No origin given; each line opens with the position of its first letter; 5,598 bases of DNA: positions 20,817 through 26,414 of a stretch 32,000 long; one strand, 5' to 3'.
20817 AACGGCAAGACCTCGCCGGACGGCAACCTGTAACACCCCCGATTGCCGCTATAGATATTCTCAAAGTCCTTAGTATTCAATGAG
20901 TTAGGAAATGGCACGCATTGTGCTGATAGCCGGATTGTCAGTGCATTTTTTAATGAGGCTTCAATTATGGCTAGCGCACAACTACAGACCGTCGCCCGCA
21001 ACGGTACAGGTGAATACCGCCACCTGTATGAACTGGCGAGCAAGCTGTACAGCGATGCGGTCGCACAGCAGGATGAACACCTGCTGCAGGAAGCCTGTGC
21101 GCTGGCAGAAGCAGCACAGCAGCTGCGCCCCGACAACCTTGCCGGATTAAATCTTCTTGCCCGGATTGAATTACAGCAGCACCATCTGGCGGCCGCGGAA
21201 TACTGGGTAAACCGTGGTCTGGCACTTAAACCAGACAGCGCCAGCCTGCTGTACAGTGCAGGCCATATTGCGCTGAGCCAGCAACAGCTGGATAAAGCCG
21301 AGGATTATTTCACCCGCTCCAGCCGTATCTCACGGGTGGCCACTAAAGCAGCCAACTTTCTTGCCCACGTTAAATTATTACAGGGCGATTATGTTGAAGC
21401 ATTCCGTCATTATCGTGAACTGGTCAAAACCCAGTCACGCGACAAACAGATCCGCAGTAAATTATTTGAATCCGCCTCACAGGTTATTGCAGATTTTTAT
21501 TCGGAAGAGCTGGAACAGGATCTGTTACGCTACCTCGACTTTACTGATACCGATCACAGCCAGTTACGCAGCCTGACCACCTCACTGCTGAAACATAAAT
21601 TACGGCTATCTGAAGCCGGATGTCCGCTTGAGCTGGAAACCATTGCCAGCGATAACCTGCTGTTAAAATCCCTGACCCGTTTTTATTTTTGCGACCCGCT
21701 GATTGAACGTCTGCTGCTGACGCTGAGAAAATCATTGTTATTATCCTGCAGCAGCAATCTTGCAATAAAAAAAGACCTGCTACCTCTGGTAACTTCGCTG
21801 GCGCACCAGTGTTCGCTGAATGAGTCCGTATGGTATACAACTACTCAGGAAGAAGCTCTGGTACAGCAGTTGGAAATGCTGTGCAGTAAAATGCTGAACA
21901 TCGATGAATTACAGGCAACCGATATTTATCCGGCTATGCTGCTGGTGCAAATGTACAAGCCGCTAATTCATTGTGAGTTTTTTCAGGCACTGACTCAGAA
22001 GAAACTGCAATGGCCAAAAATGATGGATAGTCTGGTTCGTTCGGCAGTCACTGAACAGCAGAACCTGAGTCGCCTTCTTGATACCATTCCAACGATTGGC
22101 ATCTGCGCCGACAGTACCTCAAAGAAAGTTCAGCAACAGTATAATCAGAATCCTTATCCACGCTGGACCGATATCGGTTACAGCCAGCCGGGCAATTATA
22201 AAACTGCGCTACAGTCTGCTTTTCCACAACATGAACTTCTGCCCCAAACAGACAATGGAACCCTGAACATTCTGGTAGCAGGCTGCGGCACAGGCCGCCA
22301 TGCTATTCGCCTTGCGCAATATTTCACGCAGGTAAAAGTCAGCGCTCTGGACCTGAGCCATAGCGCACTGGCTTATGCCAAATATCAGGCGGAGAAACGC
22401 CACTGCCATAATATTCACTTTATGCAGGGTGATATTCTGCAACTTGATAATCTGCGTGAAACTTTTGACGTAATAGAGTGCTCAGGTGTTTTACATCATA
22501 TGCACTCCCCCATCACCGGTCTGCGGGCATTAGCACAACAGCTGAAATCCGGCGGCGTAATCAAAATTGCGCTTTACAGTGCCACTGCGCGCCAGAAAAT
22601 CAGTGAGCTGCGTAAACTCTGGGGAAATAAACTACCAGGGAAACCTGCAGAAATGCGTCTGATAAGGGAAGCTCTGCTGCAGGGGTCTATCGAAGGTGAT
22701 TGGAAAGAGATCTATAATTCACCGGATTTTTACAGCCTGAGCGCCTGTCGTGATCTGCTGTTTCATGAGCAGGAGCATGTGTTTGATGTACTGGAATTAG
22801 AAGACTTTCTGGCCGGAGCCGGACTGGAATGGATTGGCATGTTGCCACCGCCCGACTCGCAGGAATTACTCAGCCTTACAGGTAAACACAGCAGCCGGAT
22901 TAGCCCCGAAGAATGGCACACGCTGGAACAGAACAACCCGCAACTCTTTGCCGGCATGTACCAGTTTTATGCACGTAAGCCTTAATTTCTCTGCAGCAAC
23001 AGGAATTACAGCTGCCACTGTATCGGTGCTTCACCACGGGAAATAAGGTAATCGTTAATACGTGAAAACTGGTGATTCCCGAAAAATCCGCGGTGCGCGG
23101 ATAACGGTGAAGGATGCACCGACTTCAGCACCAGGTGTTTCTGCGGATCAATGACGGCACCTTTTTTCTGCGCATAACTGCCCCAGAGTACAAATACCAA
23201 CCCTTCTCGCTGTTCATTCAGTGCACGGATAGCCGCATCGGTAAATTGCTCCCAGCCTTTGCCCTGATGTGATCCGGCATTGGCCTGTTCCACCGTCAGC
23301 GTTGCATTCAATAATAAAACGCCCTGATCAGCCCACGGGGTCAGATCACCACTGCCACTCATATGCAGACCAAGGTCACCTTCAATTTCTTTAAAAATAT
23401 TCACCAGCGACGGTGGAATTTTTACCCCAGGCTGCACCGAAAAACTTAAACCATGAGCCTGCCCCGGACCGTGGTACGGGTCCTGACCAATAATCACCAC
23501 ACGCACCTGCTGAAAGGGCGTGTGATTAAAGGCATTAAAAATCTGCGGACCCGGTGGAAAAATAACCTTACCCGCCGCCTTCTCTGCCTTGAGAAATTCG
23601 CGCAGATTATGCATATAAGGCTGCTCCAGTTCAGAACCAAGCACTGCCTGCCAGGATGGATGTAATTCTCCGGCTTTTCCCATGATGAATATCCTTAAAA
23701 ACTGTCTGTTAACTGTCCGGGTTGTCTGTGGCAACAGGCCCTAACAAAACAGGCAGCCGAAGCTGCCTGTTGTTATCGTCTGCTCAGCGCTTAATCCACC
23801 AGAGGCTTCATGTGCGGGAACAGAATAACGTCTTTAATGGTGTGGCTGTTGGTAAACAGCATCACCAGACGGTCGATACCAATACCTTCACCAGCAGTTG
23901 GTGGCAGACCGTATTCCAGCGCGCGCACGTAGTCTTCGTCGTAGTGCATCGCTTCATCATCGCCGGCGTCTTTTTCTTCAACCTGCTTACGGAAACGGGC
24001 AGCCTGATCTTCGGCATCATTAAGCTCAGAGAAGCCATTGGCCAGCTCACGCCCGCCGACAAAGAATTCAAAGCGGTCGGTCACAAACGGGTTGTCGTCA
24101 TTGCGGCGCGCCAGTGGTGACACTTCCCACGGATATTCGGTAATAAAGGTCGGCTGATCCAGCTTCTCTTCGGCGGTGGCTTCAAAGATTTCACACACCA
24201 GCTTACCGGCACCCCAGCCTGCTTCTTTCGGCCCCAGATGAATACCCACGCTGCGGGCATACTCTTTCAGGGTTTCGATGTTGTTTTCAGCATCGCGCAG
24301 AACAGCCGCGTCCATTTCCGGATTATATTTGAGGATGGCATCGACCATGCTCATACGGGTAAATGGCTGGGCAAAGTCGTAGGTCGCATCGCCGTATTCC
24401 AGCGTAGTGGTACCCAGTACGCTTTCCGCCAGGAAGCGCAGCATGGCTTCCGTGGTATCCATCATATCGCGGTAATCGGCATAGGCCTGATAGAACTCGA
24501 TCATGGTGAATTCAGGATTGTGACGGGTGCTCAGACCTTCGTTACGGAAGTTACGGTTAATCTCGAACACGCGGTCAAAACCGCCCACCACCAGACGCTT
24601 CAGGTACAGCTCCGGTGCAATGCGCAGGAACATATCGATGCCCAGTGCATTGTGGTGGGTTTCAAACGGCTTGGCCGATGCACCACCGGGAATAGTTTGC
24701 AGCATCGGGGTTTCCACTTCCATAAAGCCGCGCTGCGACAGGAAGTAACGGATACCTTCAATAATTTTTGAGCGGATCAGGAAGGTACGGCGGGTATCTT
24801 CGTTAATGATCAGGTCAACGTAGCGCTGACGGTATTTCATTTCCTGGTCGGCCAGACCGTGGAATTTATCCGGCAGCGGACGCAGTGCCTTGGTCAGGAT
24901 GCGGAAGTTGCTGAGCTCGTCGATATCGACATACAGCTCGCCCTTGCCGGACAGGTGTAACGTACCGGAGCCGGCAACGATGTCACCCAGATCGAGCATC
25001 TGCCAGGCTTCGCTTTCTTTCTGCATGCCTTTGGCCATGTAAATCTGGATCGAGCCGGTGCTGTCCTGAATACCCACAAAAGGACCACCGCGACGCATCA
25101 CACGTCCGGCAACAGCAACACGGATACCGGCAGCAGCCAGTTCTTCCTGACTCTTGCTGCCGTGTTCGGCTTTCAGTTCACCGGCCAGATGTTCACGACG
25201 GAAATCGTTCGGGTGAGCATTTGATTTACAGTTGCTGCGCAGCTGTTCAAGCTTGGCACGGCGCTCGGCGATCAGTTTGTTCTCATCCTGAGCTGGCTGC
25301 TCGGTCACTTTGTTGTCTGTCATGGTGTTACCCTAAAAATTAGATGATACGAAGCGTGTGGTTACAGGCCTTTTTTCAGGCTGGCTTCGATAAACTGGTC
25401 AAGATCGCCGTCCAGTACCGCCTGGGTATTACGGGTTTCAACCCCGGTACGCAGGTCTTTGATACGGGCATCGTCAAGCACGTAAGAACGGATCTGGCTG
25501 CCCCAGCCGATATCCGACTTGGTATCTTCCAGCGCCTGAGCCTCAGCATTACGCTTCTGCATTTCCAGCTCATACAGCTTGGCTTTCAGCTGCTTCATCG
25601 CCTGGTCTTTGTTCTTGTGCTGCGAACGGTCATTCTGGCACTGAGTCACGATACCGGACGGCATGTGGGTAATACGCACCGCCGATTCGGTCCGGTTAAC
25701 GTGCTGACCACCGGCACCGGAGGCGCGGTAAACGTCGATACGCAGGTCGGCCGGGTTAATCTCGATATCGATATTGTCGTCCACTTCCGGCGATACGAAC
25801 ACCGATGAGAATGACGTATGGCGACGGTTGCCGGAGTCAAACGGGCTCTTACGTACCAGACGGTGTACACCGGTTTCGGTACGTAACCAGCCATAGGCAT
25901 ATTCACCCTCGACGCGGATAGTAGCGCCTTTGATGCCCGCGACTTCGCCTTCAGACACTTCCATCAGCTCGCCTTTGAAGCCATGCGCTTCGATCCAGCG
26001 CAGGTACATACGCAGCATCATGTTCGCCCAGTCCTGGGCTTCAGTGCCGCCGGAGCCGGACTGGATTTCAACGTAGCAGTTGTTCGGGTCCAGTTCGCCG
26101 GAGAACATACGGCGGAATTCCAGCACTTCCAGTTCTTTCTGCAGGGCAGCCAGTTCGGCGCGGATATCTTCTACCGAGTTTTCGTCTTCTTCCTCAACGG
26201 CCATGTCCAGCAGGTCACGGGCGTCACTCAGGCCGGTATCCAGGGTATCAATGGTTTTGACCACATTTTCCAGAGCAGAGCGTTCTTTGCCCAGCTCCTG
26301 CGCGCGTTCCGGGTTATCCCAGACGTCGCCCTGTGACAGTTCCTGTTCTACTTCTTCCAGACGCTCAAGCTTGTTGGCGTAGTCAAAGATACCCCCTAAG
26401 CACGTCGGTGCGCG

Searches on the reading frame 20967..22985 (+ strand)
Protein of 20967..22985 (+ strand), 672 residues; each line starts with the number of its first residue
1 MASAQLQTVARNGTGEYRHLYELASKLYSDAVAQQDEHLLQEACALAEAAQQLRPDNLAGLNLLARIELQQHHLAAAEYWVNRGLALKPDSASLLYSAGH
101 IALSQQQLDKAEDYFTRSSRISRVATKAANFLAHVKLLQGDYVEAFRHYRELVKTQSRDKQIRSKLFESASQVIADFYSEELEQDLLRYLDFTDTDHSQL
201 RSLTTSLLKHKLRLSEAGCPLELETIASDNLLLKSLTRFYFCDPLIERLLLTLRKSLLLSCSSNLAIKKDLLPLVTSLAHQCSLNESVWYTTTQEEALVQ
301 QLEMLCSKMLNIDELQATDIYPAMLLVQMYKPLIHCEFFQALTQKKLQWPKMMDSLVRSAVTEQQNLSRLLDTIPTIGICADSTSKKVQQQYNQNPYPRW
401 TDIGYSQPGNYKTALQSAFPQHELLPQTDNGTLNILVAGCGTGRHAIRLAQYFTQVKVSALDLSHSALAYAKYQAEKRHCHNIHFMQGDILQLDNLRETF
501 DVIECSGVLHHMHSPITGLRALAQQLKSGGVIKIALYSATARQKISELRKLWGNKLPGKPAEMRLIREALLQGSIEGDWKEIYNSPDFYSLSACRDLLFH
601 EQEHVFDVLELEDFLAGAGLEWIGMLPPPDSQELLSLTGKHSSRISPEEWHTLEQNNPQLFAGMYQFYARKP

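Call 23: search_protein_families(library=pfam, proteins=[window:20967-22985:+], max_evalue=0.001)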
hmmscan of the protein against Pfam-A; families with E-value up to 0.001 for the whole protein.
window:20967-22985:+ (672 aa): 16 families
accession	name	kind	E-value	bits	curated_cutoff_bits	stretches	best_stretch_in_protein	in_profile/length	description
PF13847.12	Methyltransf_31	-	2.6e-20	73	27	1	433-552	5-129/145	Methyltransferase domain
PF13649.12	Methyltransf_25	-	3.4e-19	69.8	27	1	435-530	1-97/97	Methyltransferase domain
PF08242.18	Methyltransf_12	-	2.6e-16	60.6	30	1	437-532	2-98/98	Methyltransferase domain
PF08241.18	Methyltransf_11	-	3e-16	60.3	21.2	1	438-532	3-93/95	Methyltransferase domain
PF13489.12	Methyltransf_23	-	1.8e-10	41.2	27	1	427-542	18-124/164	Methyltransferase domain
PF01209.24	Ubie_methyltran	-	3.1e-09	36.9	20.1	1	433-552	49-169/233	ubiE/COQ5 methyltransferase family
PF08003.17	Methyltransf_9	-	1.2e-07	31.4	23.8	1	434-532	118-215/315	Protein of unknown function (DUF1698)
PF07719.23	TPR_2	-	1.8e-06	28.1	27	0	93-118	2-27/34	Tetratricopeptide repeat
PF05175.20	MTS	-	1.8e-06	28.1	23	1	433-510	33-109/170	Methyltransferase small domain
PF02390.23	Methyltransf_4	-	7.3e-06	26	24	1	439-508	9-76/173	Putative methyltransferase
PF13424.12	TPR_12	-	2.7e-05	24.7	30.1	0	128-154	5-31/77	Tetratricopeptide repeat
PF05401.17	NodS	-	9.1e-05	22.8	24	1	428-530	40-140/201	Nodulation protein S (NodS)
PF01739.24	CheR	-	0.0001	22.2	27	0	425-472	25-81/195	CheR methyltransferase, SAM binding domain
PF14559.12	TPR_19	-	0.00014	22.5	25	0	40-92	7-59/68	Tetratricopeptide repeat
PF23914.1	TPR_CcmH_CycH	-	0.00021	21.6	42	1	19-156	11-151/158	Cytochrome c-type biogenesis protein H TPR domain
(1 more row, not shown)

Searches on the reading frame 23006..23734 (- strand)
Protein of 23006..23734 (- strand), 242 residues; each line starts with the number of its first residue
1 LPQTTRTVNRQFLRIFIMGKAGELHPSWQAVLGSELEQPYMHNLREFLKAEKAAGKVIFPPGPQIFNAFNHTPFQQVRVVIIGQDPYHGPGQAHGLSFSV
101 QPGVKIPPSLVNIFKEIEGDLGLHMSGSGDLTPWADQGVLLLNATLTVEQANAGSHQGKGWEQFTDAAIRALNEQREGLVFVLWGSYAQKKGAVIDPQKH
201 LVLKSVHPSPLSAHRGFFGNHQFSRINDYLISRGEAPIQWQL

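Call 23: search_protein_families(library=pfam, proteins=[window:23006-23734:-], max_evalue=0.001)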
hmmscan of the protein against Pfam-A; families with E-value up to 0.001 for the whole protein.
window:23006-23734:- (242 aa): 1 family
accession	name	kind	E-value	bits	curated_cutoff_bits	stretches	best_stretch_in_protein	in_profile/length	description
PF03167.25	UDG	-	1.6e-17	64.3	24.3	1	71-230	3-140/141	Uracil DNA glycosylase superfamily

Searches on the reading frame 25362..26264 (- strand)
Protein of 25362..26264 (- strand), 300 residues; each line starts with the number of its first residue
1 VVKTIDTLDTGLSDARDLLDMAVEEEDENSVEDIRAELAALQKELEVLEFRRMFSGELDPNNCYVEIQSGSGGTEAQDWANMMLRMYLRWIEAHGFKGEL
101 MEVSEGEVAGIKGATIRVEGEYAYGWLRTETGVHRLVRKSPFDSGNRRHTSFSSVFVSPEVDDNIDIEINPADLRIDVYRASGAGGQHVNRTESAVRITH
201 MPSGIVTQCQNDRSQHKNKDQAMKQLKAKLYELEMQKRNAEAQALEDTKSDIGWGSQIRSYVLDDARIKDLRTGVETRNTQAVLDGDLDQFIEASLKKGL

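Call 23: search_protein_families(library=pfam, proteins=[window:25362-26264:-], max_evalue=0.001)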
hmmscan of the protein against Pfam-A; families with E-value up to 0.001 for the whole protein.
window:25362-26264:- (300 aa): 2 families
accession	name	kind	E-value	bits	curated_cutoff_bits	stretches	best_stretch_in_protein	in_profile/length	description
PF03462.23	PCRF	-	4.2e-48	164.2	24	1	2-155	38-194/194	PCRF domain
PF00472.26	RF-1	-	1.5e-42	144.6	35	1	163-272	1-116/116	RF-1 domain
